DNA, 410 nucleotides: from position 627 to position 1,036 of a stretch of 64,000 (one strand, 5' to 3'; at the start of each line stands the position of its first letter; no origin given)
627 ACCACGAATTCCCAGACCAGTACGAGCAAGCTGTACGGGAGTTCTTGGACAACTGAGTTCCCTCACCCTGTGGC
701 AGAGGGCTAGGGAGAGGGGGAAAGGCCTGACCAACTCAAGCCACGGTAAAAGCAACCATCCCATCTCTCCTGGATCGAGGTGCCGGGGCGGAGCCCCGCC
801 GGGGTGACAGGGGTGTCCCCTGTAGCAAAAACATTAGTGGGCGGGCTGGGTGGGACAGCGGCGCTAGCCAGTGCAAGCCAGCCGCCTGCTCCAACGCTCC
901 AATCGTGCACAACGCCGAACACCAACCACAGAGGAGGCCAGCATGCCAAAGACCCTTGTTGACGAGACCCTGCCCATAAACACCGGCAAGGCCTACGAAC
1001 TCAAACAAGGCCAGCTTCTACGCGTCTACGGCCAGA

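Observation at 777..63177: A structured 95-125 nt intergenic repeat present 18 times, all in the same orientation, with compensatory hairpin changes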

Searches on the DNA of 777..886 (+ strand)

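Call 46: build_rna_model(alignment_id=A3, structure=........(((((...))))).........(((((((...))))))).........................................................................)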
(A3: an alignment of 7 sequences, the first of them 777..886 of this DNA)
Model R1 built from alignment A3 (7 sequences, 120 columns); structure: as given.
model positions 110; base pairs 12; branch points 1; effective number of sequences 1.82; information 0.59 bits per position. Calibrated on 0.2 Mb of random sequence (short: E-values are rough).
structure used (alignment columns):
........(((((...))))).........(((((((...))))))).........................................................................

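Call 47: search_with_rna_model(model_id=R1, sources=[window, L008, L031, L058, L066, L067, L073, L082, L088, L094, L109, L125, L151, L154, L156, L158, L202, L204, L101, L139, L150, L145, L199, L172, L200, L121, L123, L128, L188, L164, L193, L163, L108, L117, L161], max_evalue=0.01, make_alignment=true)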
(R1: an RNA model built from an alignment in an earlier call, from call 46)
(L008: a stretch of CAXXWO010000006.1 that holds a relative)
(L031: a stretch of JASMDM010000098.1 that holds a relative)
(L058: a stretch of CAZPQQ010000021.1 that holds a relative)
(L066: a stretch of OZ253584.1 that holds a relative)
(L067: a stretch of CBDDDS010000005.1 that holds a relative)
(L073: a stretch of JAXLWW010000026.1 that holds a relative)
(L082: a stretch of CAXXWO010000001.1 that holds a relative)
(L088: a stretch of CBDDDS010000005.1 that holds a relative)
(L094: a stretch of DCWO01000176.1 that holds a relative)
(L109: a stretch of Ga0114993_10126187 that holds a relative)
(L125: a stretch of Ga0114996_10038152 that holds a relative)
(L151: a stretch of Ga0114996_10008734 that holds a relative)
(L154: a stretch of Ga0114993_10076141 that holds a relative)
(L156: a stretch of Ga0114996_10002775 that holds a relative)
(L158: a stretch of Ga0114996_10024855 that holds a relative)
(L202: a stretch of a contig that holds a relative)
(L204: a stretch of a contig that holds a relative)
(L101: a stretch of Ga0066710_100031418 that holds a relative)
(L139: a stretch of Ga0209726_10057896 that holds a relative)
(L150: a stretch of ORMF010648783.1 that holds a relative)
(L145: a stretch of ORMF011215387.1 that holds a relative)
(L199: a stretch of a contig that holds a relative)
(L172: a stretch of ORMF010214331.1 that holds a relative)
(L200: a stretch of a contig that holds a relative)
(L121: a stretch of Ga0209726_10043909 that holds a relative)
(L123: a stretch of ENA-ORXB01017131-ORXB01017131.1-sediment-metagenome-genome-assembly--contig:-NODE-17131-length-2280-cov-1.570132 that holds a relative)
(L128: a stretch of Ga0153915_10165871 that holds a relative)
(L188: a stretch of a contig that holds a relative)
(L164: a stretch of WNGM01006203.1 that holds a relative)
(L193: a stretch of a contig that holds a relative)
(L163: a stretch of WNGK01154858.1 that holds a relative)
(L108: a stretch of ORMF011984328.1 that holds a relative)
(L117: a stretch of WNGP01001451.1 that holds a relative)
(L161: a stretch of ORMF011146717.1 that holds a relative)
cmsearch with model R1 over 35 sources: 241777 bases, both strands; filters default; matches with E-value up to 0.01: 76.
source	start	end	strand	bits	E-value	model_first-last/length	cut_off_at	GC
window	58588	58697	+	118.6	2.2e-31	1-110/110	no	0.6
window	777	886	+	113.7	5.8e-30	1-110/110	no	0.71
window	62747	62856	+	112.8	1e-29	1-110/110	no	0.66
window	38708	38818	+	106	9.1e-28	1-110/110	no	0.7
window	38520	38628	+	105.8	1.1e-27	1-110/110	no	0.66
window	27110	27220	+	102.5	9.4e-27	1-110/110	no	0.66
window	62916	63032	+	98.8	1.1e-25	1-110/110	no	0.65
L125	4370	4474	-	95.9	7.3e-25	1-110/110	no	0.7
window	63084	63195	+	92.5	6.9e-24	1-110/110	no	0.69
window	27249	27358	+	88.5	9.7e-23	1-110/110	no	0.63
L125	1010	1118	-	87.1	2.6e-22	1-110/110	no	0.69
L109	88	188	+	86.2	4.7e-22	1-110/110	no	0.68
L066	346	457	+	85.4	7.5e-22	1-110/110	no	0.68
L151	1722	1829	+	85.3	8.4e-22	1-110/110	no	0.66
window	11389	11502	+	84.3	1.6e-21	1-110/110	no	0.68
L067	499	611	+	80.9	1.5e-20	1-110/110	no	0.7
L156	2791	2904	-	80.2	2.5e-20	1-110/110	no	0.67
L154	66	171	+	79.6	3.6e-20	1-110/110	no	0.66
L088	7031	7142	+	78.8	6.2e-20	1-110/110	no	0.71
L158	5189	5301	-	78.7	6.5e-20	1-110/110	no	0.65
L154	1378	1486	+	78.4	8.1e-20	1-110/110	no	0.68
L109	231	343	+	77.6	1.4e-19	1-110/110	no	0.67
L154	2465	2570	+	72.9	3.1e-18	1-110/110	no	0.69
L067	342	455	+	72.2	4.7e-18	1-110/110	no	0.69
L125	873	980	-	72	5.6e-18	1-110/110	no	0.68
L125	4196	4305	-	71.4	8.4e-18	1-110/110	no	0.72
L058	5100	5204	-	69.5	3e-17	1-110/110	no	0.68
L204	3438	3544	+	68.8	4.6e-17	1-110/110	no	0.67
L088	7635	7747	+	68.1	7.2e-17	1-110/110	no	0.71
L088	6113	6225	+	62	4.2e-15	1-110/110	no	0.67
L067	1871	1983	+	58.8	3.4e-14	1-110/110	no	0.72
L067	1562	1673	+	57.7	7e-14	1-110/110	no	0.7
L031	4988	5088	-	56.9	1.2e-13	1-110/110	no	0.71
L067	1716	1828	+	54.8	4.8e-13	1-110/110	no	0.72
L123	880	987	-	53.2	1.4e-12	1-110/110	no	0.68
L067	1408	1519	+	52.7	2e-12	1-110/110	no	0.72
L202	1679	1783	+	51.4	4.5e-12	1-110/110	no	0.7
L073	5295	5407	+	50.3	9.3e-12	1-110/110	no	0.63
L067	1264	1365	+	48.9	2.4e-11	1-110/110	no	0.67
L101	534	650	+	47.2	7.3e-11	1-110/110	no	0.73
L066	206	317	+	44.1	5.7e-10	1-110/110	no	0.71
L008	2088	2193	+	42.9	1.3e-09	1-110/110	no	0.73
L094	5774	5883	+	41.9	2.5e-09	1-110/110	no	0.65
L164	5954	6061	+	39.3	1.4e-08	1-110/110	no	0.6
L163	2569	2676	+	39.3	1.4e-08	1-110/110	no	0.6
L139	1566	1682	+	36.5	8.8e-08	1-110/110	no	0.68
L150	4016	4132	-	36.5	8.8e-08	1-110/110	no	0.68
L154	1197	1336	+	36.2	1.1e-07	1-110/110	no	0.64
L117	63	170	-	35.3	2e-07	1-110/110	no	0.59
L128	1936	2033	+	34.8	2.7e-07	1-110/110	no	0.59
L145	3253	3373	+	34.6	3.1e-07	1-110/110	no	0.62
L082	1572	1669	+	34.3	3.9e-07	1-110/110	no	0.7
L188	28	143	+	33.2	7.9e-07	1-110/110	no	0.69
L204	3586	3691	+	32.9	9.5e-07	1-110/110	no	0.64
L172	2749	2871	-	28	2.4e-05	1-110/110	no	0.63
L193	162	283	+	26.6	6.4e-05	1-110/110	no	0.62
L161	1846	1967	-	26.4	6.9e-05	1-110/110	no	0.64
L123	988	1097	-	26.4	7e-05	1-110/110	no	0.69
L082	3993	4104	+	26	9.3e-05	1-110/110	no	0.76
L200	1529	1651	-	25.7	0.00011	1-110/110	no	0.63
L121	1886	2007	+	25.6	0.00012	1-110/110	no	0.62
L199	4353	4460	-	25.6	0.00012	1-110/110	no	0.64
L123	672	782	-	24.9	0.00019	1-110/110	no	0.68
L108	1264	1377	+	24.2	0.00031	1-110/110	no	0.68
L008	1938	2057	+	22.7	0.0008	1-110/110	no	0.68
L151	3594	3676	+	22.3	0.0011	1-110/110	no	0.64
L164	3629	3671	+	21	0.0025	9-50/110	no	0.7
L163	310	352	+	21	0.0025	9-50/110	no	0.7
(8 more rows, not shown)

Alignment A4: 76 matches aligned to the model, 249 columns, each read 5' to 3' on its own strand. Consensus structure (alignment columns), stored with it:
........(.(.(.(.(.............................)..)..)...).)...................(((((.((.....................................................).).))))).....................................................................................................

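Call 56: search_with_rna_model(model_id=R1, sources=[L131, L100, L102, L103, L104, L105, L106, L107, L110, L111, L112, L113, L114, L115, L116, L118, L119, L120, L122, L124, L126, L127, L129, L130, L132, L133, L134, L135, L136, L137, L138, L140, L141, L142, L143, L144, L146, L147, L148, L149, L152, L153, L155, L157, L159, L160, L162, L165, L166, L167, L168, L169, L170, L171, L173, L174, L175, L176, L177, L178, L179], max_evalue=0.01)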
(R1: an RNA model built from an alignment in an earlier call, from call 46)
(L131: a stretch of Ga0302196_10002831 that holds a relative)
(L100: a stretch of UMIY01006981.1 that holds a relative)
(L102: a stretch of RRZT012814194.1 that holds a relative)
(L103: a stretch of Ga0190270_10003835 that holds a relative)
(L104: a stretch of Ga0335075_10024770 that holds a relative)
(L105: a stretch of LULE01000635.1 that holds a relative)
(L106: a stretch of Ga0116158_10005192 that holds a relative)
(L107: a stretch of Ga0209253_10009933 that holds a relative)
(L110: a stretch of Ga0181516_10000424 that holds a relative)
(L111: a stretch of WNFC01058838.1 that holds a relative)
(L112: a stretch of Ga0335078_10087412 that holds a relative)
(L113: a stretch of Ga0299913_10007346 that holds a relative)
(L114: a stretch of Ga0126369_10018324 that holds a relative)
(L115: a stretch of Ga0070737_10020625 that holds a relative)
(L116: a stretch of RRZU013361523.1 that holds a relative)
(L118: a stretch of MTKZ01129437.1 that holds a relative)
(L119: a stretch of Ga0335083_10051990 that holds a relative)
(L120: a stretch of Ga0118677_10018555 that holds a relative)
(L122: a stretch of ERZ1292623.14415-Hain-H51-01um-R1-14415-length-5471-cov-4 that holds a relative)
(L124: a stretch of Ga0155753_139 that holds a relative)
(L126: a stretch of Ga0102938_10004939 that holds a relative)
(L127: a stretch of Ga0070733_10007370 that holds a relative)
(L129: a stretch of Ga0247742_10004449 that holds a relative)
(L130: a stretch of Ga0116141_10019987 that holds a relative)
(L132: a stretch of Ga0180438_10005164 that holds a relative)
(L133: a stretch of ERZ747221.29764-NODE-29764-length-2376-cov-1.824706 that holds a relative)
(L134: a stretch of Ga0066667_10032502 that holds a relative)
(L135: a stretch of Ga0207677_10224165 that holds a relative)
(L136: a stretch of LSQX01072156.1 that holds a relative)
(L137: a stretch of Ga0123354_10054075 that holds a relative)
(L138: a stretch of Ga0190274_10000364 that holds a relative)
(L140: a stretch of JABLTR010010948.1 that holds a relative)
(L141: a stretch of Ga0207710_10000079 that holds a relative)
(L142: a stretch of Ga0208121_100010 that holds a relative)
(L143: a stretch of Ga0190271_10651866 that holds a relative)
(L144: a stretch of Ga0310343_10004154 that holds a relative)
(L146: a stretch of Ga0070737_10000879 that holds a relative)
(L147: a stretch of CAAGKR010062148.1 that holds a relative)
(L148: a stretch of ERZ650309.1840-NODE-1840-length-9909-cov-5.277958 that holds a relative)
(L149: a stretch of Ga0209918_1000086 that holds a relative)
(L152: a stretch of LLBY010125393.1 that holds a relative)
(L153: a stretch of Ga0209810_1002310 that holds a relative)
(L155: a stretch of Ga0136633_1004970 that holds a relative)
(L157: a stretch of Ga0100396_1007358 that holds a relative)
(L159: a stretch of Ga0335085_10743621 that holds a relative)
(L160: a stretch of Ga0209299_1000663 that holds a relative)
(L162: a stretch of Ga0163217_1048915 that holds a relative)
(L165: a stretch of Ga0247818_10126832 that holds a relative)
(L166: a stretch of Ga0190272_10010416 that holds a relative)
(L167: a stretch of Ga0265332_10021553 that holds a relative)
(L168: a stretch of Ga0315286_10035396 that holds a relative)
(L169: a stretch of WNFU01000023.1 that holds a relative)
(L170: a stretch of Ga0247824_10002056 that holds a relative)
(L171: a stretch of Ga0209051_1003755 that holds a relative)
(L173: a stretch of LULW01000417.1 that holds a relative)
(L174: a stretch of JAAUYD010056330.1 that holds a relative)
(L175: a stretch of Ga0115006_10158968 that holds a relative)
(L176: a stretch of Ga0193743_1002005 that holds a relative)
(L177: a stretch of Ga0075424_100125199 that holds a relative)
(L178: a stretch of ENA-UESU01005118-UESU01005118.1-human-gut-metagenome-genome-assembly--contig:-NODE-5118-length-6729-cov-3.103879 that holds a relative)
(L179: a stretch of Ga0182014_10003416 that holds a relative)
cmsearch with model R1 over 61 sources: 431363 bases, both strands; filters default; matches with E-value up to 0.01: 3.
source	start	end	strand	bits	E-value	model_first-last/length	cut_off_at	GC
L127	6542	6650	-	25.4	0.00025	1-110/110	no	0.56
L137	5799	5904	-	25.3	0.00026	1-110/110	no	0.71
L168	3523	3567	-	20.4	0.0068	9-50/110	no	0.69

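Call 61: search_with_rna_model(model_id=R1, sources=[L220, L221, L222, L223], max_evalue=0.1)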
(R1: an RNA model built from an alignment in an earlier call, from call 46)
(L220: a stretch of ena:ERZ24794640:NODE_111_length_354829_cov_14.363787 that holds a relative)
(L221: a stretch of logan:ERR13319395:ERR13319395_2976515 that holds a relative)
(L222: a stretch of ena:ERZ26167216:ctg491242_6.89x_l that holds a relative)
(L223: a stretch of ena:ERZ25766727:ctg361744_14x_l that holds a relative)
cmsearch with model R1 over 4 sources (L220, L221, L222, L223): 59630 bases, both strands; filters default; matches with E-value up to 0.1: 5.
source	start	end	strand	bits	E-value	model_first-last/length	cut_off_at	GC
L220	9417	9527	-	94.2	5.6e-25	1-110/110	no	0.68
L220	2278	2390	-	82.7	1.1e-21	1-110/110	no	0.75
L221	1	30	-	33.4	1.7e-07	1-30/110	3'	0.8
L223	2942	3055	-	30.4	1.2e-06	1-110/110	no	0.56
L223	6618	6695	+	15.4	0.025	1-110/110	no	0.54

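Call 72: search_with_rna_model(model_id=R1, sources=[L224, L225], max_evalue=0.1)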
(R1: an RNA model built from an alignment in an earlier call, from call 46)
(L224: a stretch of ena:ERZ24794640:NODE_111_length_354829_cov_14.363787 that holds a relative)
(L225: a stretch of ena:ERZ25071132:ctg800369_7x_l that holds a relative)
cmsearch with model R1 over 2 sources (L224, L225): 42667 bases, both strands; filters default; matches with E-value up to 0.1: 6.
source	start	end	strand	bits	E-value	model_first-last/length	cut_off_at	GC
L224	2817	2927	-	94.2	4e-25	1-110/110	no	0.68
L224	15522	15630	-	85.5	1.3e-22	1-110/110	no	0.7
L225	1043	1154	-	59.1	4.9e-15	1-110/110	no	0.71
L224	19671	19759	-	28.2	3.8e-06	1-110/110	no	0.63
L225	4463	4569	-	22.2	0.0002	1-110/110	no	0.7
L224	15686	15819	-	18.6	0.0022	1-110/110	no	0.63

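Call 78: search_with_rna_model(model_id=R1, sources=[L226, L227, L228, L229, L230, L231, L232, L233, L234], max_evalue=0.01)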
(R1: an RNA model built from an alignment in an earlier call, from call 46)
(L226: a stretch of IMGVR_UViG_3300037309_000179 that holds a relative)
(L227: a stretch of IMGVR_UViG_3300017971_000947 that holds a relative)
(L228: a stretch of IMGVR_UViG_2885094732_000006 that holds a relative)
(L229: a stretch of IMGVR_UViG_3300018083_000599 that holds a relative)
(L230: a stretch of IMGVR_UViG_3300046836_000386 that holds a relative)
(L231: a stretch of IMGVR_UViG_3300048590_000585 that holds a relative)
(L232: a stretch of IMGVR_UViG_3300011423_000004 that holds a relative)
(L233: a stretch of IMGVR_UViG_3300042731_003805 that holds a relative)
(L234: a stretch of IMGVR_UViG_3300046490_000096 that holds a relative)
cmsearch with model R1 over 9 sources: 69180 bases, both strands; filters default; matches with E-value up to 0.01: 0.
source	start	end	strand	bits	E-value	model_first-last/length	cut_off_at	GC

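Call 90: search_with_rna_model(model_id=R1, sources=[L235, L236], max_evalue=0.1)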
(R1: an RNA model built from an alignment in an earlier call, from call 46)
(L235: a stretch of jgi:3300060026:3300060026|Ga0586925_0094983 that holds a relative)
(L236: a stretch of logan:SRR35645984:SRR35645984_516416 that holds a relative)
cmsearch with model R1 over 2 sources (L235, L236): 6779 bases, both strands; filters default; matches with E-value up to 0.1: 4.
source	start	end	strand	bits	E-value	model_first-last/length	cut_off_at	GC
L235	1489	1596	-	70.9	3.2e-19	1-110/110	no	0.69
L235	2315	2422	-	68.6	1.4e-18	1-110/110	no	0.61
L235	2505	2631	-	19.5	0.00019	1-110/110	no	0.61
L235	2651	2788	-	15.3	0.0031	1-110/110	no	0.58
